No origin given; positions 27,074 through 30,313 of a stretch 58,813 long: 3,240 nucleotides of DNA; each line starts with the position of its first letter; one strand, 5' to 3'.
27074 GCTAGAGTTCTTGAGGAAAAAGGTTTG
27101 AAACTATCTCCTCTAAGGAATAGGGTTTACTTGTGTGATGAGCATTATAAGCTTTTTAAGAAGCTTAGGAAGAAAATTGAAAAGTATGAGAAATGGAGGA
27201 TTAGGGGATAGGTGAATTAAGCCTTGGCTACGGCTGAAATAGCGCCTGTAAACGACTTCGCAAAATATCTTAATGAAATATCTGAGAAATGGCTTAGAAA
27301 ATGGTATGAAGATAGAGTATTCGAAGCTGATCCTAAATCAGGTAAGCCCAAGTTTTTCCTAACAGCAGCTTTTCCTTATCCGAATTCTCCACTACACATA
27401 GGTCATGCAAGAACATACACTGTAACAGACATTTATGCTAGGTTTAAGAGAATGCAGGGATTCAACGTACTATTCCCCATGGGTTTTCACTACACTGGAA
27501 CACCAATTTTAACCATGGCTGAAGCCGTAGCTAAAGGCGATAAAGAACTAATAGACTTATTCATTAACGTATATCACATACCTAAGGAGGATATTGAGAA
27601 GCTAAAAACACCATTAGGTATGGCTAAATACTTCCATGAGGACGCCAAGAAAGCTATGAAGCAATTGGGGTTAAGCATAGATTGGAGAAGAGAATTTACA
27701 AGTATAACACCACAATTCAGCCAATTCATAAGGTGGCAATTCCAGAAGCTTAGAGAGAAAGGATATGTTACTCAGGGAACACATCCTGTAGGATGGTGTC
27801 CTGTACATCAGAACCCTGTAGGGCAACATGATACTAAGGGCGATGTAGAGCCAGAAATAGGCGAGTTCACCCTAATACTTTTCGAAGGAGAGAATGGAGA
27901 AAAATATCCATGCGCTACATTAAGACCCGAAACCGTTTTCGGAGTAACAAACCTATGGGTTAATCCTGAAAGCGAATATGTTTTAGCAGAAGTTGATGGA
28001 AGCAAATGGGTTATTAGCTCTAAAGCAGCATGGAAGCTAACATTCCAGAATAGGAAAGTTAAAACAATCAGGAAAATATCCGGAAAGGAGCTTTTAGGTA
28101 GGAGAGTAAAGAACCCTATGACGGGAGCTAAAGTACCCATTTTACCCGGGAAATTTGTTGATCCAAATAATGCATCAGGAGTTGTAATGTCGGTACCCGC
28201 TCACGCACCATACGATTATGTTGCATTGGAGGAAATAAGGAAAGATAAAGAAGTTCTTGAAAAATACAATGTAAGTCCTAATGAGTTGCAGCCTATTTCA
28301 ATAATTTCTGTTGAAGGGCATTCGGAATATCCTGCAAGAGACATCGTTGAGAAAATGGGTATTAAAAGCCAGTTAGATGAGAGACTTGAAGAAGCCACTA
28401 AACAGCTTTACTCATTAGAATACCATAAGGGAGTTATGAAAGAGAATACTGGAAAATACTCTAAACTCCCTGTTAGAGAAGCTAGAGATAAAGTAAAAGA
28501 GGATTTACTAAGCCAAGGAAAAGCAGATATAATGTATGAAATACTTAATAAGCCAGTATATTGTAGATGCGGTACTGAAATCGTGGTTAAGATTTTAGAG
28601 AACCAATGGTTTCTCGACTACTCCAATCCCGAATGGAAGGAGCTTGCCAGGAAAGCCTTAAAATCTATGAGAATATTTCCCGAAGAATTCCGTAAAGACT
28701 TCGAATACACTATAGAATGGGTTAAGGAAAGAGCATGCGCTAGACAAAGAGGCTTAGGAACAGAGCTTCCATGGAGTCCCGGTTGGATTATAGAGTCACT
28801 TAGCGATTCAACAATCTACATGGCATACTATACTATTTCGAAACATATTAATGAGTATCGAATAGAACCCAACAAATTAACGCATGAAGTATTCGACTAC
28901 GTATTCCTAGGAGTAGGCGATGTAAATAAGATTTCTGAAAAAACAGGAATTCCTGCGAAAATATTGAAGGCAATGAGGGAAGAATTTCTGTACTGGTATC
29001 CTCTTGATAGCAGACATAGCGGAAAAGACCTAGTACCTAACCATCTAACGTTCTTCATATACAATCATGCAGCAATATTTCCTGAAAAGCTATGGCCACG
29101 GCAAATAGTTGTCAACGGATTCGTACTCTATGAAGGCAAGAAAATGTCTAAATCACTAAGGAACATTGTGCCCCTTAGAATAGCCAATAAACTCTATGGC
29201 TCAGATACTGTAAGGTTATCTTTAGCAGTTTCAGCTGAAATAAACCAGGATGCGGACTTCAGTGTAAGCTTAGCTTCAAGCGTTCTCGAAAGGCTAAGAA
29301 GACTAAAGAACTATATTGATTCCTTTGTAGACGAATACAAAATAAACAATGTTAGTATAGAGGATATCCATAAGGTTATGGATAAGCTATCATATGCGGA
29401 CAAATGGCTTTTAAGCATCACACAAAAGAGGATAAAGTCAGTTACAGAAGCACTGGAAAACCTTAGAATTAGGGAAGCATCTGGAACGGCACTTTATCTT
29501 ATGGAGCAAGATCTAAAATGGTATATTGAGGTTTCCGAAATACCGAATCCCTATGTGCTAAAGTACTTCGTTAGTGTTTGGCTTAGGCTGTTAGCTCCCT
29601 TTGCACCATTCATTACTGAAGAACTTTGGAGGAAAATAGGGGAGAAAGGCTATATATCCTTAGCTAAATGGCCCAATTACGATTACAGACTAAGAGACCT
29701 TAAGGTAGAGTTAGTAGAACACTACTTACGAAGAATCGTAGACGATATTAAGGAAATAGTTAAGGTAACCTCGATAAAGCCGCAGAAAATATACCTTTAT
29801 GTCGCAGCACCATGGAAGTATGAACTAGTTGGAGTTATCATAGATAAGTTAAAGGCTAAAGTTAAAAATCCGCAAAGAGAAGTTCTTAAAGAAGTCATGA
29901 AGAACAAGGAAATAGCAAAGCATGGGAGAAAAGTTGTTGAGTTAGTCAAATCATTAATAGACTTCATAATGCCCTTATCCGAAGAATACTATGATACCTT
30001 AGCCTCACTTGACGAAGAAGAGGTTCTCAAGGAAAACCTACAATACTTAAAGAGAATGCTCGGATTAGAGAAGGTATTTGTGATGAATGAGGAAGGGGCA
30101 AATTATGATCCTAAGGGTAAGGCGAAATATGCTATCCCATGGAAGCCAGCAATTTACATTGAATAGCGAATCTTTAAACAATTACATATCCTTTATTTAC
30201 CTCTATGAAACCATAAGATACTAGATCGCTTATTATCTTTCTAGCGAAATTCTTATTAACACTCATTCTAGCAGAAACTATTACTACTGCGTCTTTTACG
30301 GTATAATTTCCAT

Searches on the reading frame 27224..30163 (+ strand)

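Call 74: search_protein_families(library=pfam, max_evalue=0.001, proteins=[window:27224-30163:+])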
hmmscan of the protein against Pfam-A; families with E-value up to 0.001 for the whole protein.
window:27224-30163:+ (980 aa): 5 families
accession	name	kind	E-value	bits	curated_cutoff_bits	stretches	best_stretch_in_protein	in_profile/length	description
PF00133.28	tRNA-synt_1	-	1.5e-39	136.4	22.7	1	22-678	1-412/414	tRNA synthetases class I (I, L, M and V)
PF08264.19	Anticodon_1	-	2.1e-28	99.5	25.1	1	726-857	1-147/148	Anticodon-binding domain of tRNA ligase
PF09334.17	tRNA-synt_1g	-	4.7e-28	98.5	20.1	2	45-112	2-69/391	tRNA synthetases class I (M)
PF01406.26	tRNA-synt_1e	-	2.1e-11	44.2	27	1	592-681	206-293/301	tRNA synthetases class I (C) catalytic domain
PF13603.12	tRNA-synt_1_2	-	7.4e-09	35.8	25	1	227-332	22-126/185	Leucyl-tRNA synthetase, editing domain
